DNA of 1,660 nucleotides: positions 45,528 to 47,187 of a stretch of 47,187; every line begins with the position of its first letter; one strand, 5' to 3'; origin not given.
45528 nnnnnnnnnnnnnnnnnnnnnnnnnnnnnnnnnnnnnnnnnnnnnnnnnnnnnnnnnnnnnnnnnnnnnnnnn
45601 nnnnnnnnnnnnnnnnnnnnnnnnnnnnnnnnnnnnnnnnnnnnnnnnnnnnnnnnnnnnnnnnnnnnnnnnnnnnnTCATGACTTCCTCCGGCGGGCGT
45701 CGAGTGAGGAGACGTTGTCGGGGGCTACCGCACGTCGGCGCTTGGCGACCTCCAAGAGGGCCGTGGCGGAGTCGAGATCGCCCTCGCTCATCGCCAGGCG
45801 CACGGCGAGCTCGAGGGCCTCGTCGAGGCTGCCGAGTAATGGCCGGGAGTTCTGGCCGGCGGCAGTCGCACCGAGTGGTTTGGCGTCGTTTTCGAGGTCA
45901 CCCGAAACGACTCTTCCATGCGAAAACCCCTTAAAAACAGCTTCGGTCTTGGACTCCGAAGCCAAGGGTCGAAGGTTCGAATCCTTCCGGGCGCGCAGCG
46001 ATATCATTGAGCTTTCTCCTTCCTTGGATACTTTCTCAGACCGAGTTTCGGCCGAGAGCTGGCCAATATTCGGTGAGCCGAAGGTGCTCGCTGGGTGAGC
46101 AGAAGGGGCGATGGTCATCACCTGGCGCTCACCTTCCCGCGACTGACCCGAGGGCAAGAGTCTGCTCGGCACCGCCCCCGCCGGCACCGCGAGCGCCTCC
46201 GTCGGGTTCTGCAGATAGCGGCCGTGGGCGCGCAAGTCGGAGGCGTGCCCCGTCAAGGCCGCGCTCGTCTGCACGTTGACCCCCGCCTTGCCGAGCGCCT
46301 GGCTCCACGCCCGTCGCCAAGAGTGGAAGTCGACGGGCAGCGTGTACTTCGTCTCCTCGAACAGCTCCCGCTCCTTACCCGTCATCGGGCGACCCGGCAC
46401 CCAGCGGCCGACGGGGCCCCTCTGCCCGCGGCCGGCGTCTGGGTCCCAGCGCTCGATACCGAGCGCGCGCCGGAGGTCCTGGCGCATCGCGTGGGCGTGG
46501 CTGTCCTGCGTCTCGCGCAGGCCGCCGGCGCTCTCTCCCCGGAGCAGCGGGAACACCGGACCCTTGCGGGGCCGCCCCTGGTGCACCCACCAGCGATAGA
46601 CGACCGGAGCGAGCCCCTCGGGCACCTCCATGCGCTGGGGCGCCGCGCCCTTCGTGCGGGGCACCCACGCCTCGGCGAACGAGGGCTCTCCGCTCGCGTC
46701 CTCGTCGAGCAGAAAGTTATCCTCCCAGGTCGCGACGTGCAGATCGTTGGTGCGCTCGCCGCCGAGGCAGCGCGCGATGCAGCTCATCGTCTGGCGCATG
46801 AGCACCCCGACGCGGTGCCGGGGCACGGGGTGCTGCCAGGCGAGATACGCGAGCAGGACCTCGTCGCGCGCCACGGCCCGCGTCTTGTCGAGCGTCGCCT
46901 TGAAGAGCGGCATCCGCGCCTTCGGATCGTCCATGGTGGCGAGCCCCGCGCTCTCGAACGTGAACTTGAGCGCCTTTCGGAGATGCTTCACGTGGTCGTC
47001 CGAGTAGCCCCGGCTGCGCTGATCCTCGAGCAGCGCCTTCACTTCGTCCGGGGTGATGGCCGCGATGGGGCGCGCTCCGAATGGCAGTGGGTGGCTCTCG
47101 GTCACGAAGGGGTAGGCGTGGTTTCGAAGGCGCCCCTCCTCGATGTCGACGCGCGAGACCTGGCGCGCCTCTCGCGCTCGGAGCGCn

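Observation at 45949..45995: attP core (tRNA-Arg(CCG) 3' fragment) lies inside the integrase coding sequence, Mx8-style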

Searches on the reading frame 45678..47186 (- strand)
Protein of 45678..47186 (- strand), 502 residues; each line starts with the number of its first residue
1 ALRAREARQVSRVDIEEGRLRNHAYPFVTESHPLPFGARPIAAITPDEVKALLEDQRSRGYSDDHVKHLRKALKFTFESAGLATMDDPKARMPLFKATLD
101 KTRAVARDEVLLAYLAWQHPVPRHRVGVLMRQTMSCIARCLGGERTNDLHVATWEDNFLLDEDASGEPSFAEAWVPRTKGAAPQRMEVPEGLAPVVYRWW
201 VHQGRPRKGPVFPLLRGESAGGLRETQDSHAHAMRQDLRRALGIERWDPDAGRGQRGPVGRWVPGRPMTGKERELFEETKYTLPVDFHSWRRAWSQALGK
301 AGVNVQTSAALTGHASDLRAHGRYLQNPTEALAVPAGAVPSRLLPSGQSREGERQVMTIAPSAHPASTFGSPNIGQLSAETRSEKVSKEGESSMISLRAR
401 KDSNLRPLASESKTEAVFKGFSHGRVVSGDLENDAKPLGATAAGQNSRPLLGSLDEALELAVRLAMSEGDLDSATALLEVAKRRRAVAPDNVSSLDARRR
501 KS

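Call 6: search_protein_families(library=pfam, proteins=[window:45678-47186:-], max_evalue=0.1)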
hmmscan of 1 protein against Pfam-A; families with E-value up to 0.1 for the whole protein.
window:45678-47186:- (502 aa): 1 family
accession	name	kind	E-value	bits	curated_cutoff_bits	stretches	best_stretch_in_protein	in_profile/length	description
PF00589.27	Phage_integrase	-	0.0023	18.2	27.1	1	275-326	117-167/172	Phage integrase family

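Call 12: find_homologous_proteins(query=window:45678-47186:-)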
Query window:45678-47186:- (502 aa): 50 proteins with E <= 0.001 among 8000 candidates.
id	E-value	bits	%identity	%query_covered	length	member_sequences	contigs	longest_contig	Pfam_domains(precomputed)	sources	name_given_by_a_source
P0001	0.0e+0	1122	100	100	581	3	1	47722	-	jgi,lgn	-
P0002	1.9e-267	906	83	100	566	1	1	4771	-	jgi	jgi:integrase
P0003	1.5e-198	679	66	99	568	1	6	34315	-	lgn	-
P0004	1.5e-176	606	59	99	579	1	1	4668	-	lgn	-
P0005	5.3e-174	598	58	99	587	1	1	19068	PF22022.3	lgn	-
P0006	1.8e-173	596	59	99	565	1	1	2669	-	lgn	-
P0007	6.1e-173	594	59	99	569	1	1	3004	-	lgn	-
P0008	6.6e-173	594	60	99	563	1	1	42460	-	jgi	jgi:hypothetical protein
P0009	1.7e-171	589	59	99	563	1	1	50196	PF22022.3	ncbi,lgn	-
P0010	1.2e-169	583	57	99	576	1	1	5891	-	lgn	-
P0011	3.0e-168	579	58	99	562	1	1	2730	PF22022.3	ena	-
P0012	6.1e-167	574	59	99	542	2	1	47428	-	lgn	-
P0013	1.3e-166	573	57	98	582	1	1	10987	-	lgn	-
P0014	2.3e-164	566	56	99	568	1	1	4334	-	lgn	-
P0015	2.4e-163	563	57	99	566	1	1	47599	-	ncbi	-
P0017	4.5e-160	552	56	99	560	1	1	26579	-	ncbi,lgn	-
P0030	1.1e-85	306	40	100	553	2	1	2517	PF00589.28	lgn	-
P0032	8.4e-74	267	45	69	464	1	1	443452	PF00589.28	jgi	jgi:integrase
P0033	2.2e-72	263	43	69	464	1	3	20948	PF22022.3,PF00589.28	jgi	jgi:integrase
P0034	8.9e-72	261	46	67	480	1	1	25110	PF22022.3,PF00589.28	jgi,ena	-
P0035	8.0e-71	258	44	67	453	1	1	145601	PF22022.3,PF00589.28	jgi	jgi:integrase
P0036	7.9e-70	254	45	67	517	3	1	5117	PF00589.28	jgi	jgi:integrase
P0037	6.7e-69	251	46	66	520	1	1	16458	PF22022.3,PF00589.28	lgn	-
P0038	2.9e-66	242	46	63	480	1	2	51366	PF22022.3,PF00589.28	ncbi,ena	-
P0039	4.6e-64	235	45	61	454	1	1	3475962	PF22022.3,PF00589.28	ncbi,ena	-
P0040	2.5e-63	233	42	71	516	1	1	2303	PF22022.3,PF00589.28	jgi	jgi:integrase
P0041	4.7e-60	222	41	67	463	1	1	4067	PF22022.3,PF00589.28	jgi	jgi:site-specific recombinase XerC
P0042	2.4e-59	220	40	79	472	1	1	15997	PF00589.28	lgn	-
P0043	4.3e-57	212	40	65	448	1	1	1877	PF00589.28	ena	-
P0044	1.2e-56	211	39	74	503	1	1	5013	PF22022.3,PF00589.28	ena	-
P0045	7.3e-55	205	44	59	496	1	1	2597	PF00589.28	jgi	-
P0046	1.7e-51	194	39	67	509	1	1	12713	PF22022.3,PF00589.28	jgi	jgi:integrase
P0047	1.2e-45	174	37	66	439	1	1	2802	PF22022.3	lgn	-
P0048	1.1e-28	119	34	97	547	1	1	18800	PF22022.3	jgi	jgi:hypothetical protein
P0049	2.3e-28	117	32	97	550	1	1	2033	PF22022.3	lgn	-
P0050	1.8e-24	105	32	96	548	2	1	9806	PF22022.3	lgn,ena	-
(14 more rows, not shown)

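Call 15: search_dna_similar(query=P0001, collection=phages, mode=protein, max_evalue=0.001, max_rows=30)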
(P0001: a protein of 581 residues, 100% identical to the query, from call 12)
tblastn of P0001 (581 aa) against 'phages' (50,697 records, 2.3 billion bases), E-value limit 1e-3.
No match.

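Call 17: find_encoding_contigs(protein=P0039, flank=6000, max_places=3)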
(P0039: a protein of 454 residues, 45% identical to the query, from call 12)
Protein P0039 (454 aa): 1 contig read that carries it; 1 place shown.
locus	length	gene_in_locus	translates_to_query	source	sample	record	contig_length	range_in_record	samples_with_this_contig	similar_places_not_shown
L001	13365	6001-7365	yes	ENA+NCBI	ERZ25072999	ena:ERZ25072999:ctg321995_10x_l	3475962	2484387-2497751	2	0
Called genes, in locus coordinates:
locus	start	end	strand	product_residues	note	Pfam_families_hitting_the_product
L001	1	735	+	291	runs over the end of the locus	-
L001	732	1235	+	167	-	-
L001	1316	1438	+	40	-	-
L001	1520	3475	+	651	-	-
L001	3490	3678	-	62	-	-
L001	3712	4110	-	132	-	PF13643:DUF4145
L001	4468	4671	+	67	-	-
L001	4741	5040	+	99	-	-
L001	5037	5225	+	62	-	-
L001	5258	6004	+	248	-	-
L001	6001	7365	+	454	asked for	PF22022:Phage_int_M, PF00589:Phage_integrase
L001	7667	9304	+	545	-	PF17517:IgGFc_binding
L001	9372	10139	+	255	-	PF00753:Lactamase_B, PF16123:HAGH_C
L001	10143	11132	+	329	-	-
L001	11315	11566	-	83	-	PF07238:PilZ (weak)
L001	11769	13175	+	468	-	-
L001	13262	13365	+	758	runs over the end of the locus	PF00069:Pkinase, PF07714:PK_Tyr_Ser-Thr, PF01636:APH (faint)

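Call 18: find_encoding_contigs(protein=P0001, flank=3000, max_places=3)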
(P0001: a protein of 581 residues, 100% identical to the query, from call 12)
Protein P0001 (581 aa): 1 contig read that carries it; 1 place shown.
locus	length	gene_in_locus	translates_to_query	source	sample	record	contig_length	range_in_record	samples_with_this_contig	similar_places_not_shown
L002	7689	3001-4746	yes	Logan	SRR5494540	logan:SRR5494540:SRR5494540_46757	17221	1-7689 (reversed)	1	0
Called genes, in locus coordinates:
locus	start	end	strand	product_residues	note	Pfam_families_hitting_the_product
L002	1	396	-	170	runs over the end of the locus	-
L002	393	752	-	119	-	-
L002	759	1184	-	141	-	PF24746:DUF7694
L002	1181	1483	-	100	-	-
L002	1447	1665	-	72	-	-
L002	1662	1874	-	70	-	-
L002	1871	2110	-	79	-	PF01726:LexA_DNA_bind, PF12802:MarR_2 (faint)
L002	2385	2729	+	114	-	-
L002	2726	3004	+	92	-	-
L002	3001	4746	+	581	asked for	-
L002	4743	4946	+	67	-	-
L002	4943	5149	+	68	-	PF13384:HTH_23 (faint), PF04545:Sigma70_r4, PF08281:Sigma70_r4_2 (weak)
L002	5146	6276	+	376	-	-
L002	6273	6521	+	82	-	PF01726:LexA_DNA_bind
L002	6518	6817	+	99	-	-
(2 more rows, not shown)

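Call 24: find_encoding_contigs(protein=P0009, flank=10000, max_places=2)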
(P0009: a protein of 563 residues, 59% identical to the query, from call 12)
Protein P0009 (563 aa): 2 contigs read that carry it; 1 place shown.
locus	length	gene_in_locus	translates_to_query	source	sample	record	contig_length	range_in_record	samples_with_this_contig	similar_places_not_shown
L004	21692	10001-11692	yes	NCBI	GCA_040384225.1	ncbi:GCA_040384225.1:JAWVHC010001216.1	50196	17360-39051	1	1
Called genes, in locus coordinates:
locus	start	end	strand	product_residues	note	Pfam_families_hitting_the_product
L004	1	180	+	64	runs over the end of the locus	-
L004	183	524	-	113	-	PF08774:VRR_NUC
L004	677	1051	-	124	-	PF04542:Sigma70_r2 (faint)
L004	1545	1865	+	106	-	-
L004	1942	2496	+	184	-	-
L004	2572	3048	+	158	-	-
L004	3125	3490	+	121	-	-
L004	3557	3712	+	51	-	-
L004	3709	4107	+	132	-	-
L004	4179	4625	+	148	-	-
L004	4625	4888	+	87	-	-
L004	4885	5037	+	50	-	-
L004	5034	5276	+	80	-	PF08279:HTH_11 (weak), PF12802:MarR_2, PF12840:HTH_20 (weak), PF01047:MarR (faint)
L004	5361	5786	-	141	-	PF00436:SSB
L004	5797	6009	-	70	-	-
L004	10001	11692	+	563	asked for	PF22022:Phage_int_M (faint)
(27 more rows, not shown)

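Call 25: find_encoding_contigs(protein=P0017, flank=10000, max_places=2)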
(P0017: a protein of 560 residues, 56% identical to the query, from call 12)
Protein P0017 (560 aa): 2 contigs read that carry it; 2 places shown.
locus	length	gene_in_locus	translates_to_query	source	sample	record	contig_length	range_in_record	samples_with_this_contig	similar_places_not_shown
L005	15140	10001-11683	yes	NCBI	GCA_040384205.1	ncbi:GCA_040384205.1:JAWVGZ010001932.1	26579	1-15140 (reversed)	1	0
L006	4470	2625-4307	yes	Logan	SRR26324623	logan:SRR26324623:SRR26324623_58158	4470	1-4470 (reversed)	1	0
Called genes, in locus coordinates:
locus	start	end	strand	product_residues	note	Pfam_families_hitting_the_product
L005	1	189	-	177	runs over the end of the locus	-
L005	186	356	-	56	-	-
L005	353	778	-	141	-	-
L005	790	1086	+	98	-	-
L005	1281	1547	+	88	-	-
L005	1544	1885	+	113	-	-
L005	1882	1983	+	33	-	-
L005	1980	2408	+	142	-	-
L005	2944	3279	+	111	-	-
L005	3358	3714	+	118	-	-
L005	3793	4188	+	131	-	-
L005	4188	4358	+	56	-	-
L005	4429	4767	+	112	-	-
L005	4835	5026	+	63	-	-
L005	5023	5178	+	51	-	-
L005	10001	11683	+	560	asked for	-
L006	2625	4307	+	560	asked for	-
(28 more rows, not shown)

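Call 42: find_related_loci(query=A1, collection=viral_contigs, flank=3000)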
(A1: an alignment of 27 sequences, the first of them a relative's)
Query A1 (581 aa) in viral_contigs; peptide patterns used: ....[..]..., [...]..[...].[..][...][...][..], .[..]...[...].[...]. (x = any residue, [..] = any of these).
53 stretches matched a pattern; 13 encode a relative of the query (tblastn E <= 1e-3); 13 distinct loci.
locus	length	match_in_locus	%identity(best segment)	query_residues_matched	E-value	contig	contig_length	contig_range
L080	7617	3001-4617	57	1-579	0e+0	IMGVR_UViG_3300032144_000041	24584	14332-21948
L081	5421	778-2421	39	6-580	2e-93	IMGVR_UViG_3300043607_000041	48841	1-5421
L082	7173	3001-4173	38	18-419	1e-66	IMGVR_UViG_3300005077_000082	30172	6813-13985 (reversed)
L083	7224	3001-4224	38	31-425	1e-62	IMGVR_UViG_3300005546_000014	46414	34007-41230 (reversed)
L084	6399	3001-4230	37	4-426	3e-62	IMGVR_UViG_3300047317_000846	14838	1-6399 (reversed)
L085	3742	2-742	46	168-419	1e-52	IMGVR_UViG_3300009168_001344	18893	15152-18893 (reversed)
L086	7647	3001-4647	29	1-579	1e-43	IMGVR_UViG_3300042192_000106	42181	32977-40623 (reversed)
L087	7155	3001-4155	31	20-430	7e-41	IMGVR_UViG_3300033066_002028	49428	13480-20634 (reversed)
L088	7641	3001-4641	30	1-581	5e-33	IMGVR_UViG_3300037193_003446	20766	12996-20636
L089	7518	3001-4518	32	8-495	5e-29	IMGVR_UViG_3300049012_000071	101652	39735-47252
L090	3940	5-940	29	72-420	7e-25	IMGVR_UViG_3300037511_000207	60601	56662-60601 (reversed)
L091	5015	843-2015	28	24-431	8e-22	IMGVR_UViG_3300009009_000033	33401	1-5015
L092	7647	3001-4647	30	1-580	5e-36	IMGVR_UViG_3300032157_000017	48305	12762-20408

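Call 59: search_protein_families(library=phrogs, proteins=[P0001], max_evalue=0.01)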
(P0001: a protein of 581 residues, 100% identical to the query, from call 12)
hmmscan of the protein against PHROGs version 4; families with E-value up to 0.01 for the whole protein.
P0001 (581 aa): 0 families

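Call 60: search_protein_families(library=ncbifam, proteins=[P0001], max_evalue=0.01)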
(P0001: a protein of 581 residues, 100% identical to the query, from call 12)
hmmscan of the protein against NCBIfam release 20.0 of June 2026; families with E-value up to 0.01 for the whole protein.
P0001 (581 aa): 0 families

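Call 64: find_related_loci(query=A1, collection=genome_contigs, flank=10000)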
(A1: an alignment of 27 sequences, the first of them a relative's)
Query A1 (581 aa) in genome_contigs; peptide patterns used: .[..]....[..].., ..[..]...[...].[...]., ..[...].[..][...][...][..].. (x = any residue, [..] = any of these).
152 stretches matched a pattern; 106 encode a relative of the query (tblastn E <= 1e-3); the best 80 are kept; 80 distinct loci.
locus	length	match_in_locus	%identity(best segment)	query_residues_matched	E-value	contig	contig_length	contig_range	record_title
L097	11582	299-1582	38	2-459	5e-77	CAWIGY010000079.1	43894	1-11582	MAG: uncultured delta proteobacterium isolate MFD03726.bin.2.96 genome assembly, contig: contig_48596, whole genome shot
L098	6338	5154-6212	43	49-419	6e-76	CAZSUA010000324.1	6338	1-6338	MAG TPA_asm: uncultured Polyangiaceae bacterium isolate SRP128246_co1_448 genome assembly, contig: NODE_33912_length_633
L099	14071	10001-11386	42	5-458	1e-81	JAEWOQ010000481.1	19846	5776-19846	MAG: Proteobacteria bacterium isolate OH_SBlB_69 k127_1079329, whole genome shotgun sequence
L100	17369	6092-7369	40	8-431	5e-74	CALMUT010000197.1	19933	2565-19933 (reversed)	MAG TPA_asm: uncultured Myxococcales bacterium isolate SRR2107183_bin.94_CONCOCT_v1.1_MAG genome assembly, contig: ERZ79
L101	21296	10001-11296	39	1-425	4e-73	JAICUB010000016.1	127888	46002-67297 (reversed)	MAG: Polyangiaceae bacterium isolate GZL_ISSM_2_bin.52 k141_3911805_length_127888_cov_18.4556, whole genome shotgun sequ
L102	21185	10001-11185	40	25-419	8e-73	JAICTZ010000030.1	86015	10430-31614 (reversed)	MAG: Polyangiaceae bacterium isolate GZL_ISSM_2_bin.46 k141_3535199_length_86015_cov_19.3253, whole genome shotgun seque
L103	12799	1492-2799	37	25-511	2e-72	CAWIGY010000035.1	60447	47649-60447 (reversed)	MAG: uncultured delta proteobacterium isolate MFD03726.bin.2.96 genome assembly, contig: contig_36231, whole genome shot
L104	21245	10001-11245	41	1-420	9e-72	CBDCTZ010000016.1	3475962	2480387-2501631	MAG: Polyangiaceae bacterium isolate 4c7673ea-cc67-4993-aab5-aed0b62f3259 genome assembly, contig: contig_16, whole geno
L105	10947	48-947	46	111-419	3e-71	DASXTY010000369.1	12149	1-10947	MAG TPA_asm: Polyangiaceae bacterium isolate SMAG_U4704 k141_1327682, whole genome shotgun sequence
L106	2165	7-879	47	128-419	2e-73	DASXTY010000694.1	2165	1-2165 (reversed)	MAG TPA_asm: Polyangiaceae bacterium isolate SMAG_U4704 k141_662268, whole genome shotgun sequence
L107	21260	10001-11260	37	25-496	2e-70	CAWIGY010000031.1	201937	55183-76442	MAG: uncultured delta proteobacterium isolate MFD03726.bin.2.96 genome assembly, contig: contig_31717, whole genome shot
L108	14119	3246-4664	38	1-469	4e-70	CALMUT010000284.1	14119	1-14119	MAG TPA_asm: uncultured Myxococcales bacterium isolate SRR2107183_bin.94_CONCOCT_v1.1_MAG genome assembly, contig: ERZ79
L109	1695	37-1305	38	25-458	3e-72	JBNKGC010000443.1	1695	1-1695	MAG: Polyangiaceae bacterium isolate E1E2.bin.38.strict NODE_443_length_1695_cov_3.109394, whole genome shotgun sequence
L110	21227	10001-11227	41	1-419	2e-68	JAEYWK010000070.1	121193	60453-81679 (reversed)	MAG: Proteobacteria bacterium isolate OH_CBlB_264 k127_254331, whole genome shotgun sequence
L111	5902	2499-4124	35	1-575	7e-68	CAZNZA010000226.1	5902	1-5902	MAG TPA_asm: uncultured Polyangiaceae bacterium isolate SRP220891_co3_396 genome assembly, contig: NODE_26533_length_590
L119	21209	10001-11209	38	8-419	9e-65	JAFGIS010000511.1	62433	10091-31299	MAG: Polyangiaceae bacterium isolate Zod_Metabat.23 k87_10833082, whole genome shotgun sequence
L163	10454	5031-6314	29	32-491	7e-35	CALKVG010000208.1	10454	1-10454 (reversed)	MAG TPA_asm: uncultured Myxococcales bacterium isolate SRR5457059_bin.51_CONCOCT_v1.1_MAG genome assembly, contig: ERZ79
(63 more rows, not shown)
